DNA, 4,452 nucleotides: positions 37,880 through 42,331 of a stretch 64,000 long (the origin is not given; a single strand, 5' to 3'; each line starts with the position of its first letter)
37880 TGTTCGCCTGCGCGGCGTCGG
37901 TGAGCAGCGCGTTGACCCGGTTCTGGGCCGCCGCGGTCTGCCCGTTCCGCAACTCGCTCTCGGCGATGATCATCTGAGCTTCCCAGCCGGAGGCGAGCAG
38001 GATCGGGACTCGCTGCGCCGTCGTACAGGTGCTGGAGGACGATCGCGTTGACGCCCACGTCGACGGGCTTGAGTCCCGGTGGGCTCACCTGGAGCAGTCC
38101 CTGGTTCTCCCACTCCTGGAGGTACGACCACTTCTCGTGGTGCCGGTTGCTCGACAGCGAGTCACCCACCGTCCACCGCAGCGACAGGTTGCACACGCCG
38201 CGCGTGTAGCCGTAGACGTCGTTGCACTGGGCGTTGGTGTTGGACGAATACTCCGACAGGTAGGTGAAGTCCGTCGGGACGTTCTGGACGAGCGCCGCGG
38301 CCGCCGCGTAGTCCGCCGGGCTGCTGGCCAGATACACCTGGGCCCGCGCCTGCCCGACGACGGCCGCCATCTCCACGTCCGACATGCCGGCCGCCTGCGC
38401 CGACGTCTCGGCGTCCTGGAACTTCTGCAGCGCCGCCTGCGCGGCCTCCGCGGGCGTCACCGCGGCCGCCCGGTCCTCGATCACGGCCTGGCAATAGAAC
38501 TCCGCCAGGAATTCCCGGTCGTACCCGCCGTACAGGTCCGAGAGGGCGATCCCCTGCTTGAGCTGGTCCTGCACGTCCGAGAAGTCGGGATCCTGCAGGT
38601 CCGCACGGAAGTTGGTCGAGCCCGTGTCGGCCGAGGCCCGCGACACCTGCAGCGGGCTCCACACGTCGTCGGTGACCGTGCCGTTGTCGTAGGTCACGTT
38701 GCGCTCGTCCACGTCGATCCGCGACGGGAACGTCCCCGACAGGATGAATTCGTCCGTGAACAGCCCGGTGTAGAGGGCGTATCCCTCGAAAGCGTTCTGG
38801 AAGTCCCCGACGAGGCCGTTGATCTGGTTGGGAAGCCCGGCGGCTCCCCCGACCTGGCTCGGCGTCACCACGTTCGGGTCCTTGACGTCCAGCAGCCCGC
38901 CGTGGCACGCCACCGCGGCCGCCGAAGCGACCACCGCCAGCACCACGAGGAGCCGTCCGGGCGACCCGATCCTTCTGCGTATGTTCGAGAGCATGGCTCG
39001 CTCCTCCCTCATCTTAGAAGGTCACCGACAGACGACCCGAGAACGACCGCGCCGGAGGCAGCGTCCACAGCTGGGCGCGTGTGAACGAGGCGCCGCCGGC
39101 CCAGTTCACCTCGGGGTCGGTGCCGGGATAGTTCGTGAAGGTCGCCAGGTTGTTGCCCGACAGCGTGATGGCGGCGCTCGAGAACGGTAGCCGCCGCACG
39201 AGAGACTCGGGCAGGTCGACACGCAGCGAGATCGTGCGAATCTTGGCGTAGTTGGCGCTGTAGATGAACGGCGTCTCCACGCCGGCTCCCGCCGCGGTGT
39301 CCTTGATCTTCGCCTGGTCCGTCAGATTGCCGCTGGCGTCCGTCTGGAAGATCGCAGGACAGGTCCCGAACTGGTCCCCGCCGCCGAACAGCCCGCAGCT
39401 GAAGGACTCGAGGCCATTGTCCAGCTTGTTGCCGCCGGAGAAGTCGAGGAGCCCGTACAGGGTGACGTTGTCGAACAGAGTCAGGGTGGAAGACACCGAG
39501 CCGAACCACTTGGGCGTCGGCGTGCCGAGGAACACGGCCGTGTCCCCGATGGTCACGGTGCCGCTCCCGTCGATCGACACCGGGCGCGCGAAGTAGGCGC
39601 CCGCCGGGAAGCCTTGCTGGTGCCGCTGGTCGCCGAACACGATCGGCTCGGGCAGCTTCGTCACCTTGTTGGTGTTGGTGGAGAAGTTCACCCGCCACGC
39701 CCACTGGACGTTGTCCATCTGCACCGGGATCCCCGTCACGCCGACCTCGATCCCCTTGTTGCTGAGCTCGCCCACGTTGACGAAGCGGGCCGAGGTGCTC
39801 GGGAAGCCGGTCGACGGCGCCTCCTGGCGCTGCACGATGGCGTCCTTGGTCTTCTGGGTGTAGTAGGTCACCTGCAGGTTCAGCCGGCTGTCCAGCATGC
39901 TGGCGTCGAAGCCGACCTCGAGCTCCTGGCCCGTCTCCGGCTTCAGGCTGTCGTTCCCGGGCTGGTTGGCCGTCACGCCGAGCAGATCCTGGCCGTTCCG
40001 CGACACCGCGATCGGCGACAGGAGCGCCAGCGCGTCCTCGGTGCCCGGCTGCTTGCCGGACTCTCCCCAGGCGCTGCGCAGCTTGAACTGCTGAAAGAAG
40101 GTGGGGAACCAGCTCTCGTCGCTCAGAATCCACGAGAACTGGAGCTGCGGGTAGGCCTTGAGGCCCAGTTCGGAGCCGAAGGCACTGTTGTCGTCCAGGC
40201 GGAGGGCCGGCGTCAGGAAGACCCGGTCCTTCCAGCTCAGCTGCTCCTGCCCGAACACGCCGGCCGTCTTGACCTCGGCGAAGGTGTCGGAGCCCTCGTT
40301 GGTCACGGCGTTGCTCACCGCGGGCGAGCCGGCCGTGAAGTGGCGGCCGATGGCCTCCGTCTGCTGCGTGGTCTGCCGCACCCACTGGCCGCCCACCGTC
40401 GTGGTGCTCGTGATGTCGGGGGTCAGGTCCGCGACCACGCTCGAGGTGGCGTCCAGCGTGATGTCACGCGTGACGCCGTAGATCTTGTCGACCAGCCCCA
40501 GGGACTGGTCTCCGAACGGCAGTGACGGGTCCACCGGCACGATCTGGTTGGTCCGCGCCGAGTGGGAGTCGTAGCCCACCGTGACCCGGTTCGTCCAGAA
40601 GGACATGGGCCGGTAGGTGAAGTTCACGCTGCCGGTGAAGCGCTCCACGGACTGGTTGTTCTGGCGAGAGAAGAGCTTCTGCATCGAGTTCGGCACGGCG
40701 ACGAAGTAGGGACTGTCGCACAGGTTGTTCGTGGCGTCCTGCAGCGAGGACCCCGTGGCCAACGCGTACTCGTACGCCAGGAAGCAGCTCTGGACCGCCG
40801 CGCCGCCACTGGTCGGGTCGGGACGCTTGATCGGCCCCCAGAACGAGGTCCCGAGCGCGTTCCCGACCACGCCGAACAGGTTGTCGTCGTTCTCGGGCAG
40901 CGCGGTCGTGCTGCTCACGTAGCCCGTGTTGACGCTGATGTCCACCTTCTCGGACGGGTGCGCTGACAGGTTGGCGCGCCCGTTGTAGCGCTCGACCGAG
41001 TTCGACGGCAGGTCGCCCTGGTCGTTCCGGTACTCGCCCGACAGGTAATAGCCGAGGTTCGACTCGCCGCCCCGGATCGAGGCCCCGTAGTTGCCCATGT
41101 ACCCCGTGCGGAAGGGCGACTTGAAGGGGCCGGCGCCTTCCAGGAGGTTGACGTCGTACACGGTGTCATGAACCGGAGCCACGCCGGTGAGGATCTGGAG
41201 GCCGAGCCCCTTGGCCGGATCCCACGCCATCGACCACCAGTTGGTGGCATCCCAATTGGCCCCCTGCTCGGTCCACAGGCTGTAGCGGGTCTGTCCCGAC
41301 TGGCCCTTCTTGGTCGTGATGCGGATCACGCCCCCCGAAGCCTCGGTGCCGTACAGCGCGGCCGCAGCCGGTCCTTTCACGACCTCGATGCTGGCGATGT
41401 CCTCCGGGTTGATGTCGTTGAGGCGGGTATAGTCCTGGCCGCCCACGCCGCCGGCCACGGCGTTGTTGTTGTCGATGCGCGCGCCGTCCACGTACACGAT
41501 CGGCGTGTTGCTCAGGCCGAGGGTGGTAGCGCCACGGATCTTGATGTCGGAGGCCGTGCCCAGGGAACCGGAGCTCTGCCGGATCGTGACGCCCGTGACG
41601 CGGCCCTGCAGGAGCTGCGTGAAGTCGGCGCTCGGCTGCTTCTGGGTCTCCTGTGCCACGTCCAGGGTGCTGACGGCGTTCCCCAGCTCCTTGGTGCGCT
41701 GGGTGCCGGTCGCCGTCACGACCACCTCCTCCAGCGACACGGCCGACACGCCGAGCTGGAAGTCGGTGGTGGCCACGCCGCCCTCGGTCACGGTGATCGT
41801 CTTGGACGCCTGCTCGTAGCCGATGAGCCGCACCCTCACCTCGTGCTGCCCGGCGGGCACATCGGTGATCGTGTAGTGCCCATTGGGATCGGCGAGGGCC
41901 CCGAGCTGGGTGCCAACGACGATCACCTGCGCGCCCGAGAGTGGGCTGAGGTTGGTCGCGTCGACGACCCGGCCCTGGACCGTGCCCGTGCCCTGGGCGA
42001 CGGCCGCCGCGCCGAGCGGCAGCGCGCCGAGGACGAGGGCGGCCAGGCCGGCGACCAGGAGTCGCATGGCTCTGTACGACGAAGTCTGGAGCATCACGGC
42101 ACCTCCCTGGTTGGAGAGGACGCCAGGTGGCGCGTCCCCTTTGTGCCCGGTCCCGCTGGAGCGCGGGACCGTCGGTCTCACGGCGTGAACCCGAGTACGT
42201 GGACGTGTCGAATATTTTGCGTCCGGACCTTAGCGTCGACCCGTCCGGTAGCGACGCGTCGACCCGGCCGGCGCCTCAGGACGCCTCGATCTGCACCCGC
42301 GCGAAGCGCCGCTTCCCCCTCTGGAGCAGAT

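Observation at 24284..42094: Three tandem SusC/SusD-like (RagA/RagB) outer-membrane uptake pairs with no CAZymes in view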

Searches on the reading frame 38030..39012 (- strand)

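Call 11: search_protein_families(library=pfam, proteins=[window:38030-39012:-], max_evalue=0.01)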
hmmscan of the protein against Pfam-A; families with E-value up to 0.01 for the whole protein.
window:38030-39012:- (327 aa): 0 families

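Call 12: search_protein_families(library=ncbifam, proteins=[window:38030-39012:-], max_evalue=0.01)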
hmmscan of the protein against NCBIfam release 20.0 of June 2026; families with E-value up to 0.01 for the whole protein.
window:38030-39012:- (327 aa): 1 family
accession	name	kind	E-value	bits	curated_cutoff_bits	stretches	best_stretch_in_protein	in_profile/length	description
TIGR00117.1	acnB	equivalog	0.0047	14.8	1287.2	1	223-270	789-834/844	bifunctional aconitate hydratase 2/2-methylisocitrate dehydratase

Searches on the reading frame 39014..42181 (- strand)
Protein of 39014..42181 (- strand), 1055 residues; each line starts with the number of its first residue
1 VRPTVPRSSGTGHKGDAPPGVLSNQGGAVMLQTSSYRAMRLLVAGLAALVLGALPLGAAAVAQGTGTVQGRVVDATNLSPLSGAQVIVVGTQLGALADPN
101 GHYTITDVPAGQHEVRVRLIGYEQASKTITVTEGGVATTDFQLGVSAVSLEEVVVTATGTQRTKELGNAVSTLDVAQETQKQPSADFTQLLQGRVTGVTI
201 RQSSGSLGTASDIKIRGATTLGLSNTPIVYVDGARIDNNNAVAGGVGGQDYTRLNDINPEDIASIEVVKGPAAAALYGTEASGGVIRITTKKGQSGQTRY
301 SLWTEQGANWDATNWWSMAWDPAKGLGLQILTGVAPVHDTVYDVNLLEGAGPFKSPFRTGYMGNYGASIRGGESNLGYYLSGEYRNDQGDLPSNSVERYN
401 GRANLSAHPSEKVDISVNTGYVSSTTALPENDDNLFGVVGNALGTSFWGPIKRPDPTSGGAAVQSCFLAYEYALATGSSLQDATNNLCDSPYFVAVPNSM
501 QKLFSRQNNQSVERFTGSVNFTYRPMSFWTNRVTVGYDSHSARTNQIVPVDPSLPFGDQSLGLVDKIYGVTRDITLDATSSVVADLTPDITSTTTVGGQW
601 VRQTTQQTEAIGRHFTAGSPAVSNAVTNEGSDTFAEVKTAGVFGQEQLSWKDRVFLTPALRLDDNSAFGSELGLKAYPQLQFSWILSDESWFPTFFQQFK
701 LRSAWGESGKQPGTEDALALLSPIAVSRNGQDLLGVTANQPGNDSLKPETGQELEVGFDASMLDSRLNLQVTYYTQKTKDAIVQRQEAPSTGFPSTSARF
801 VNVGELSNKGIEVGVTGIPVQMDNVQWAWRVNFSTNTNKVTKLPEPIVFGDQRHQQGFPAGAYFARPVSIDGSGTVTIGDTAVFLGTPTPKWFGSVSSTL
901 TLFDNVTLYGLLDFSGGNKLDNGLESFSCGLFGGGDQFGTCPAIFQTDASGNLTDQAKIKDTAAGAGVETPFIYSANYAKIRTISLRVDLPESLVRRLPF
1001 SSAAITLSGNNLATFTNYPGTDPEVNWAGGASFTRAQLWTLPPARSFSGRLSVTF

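Call 11: search_protein_families(library=pfam, proteins=[window:39014-42181:-], max_evalue=0.01)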
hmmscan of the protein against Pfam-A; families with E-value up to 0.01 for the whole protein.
window:39014-42181:- (1055 aa): 6 families
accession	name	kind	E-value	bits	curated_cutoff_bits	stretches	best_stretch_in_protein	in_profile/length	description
PF00593.30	TonB_dep_Rec_b-barrel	-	7.5e-27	95.7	27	1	504-899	50-376/436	TonB dependent receptor-like, beta-barrel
PF13715.12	CarbopepD_reg_2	-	1.9e-20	73.1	32.2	1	68-155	1-88/88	CarboxypepD_reg-like domain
PF07715.20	Plug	-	1.9e-19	70.6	23.9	1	169-285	8-107/107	TonB-dependent Receptor Plug Domain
PF13620.12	CarboxypepD_reg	-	2.7e-17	63.3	32.3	1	67-143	1-81/82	Carboxypeptidase regulatory-like domain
PF08308.17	PEGA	-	9.3e-07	29.1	20.8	1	82-138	11-62/71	PEGA domain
PF14905.12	OMP_b-brl_3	-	0.00015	21.4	27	1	741-839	208-300/408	Outer membrane protein beta-barrel family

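Call 12: search_protein_families(library=ncbifam, proteins=[window:39014-42181:-], max_evalue=0.01)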
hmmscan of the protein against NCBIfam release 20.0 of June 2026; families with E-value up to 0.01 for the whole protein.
window:39014-42181:- (1055 aa): 21 families
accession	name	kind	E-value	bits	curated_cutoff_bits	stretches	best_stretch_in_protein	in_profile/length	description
TIGR04056.1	OMP_RagA_SusC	subfamily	7.8e-141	471.3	368.25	1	67-1055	2-981/981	SusC/RagA family TonB-linked outer membrane protein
NF010048.1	PRK13524.1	subfamily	2.9e-25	88.8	493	2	137-295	27-180/744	FepA family TonB-dependent siderophore receptor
TIGR01785.1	TonB-hemin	subfamily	5.7e-22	77.9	316.85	2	500-814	241-542/677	TonB-dependent heme/hemoglobin receptor family protein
NF010051.0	PRK13528.1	subfamily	6.2e-22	77.6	583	2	147-306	31-188/727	FepA family TonB-dependent siderophore receptor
TIGR01779.1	TonB-B12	equivalog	3.9e-20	71.9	599.7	1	147-363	25-221/614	TonB-dependent vitamin B12 receptor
TIGR01786.1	TonB-hemlactrns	subfamily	1.7e-16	59.8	323.75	2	152-293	2-136/719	TonB-dependent hemoglobin/transferrin/lactoferrin family receptor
NF010011.0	PRK13484.1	equivalog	2.5e-14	52.5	1197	1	147-292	27-160/682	IreA family TonB-dependent siderophore receptor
NF050067.1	TonBEntbctnRecCfrA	equivalog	4.5e-14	51.7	1200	1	146-294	22-161/698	TonB-dependent ferric enterobactin receptor CfrA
NF052345.1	S_layer_anammox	exception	5.8e-13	47.1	1400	1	58-189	1305-1434/1596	Kustd1514 family S-layer glycoprotein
NF010010.0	PRK13483.1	equivalog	1.5e-12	46.3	927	1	138-294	21-166/660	ligand-gated channel protein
NF049945.1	TonB_dep_FCYXU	equivalog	3e-12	46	825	1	146-295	32-171/697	TonB-dependent receptor, FCYXU motif-type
NF007478.2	PRK10064.1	equivalog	2e-11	42.9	745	1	147-294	25-162/663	catecholate siderophore receptor CirA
NF007926.1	PRK10641.1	equivalog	3.1e-11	42.5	836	1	147-298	24-161/617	TonB-dependent vitamin B12 receptor BtuB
TIGR04057.1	SusC_RagA_signa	signature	4e-11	42.5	46.2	1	261-291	1-31/31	SusC/RagA subfamily TonB-dependent outer membrane receptor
NF010038.0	PRK13513.1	equivalog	6.8e-11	41.4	942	1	145-295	30-169/659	ligand-gated channel protein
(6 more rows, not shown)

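Call 16: find_encoding_contigs(protein=window:39014-42094:-, flank=10000, max_places=8)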
Protein window:39014-42094:- (1026 aa): no gene with exactly this product is on record in the collection.
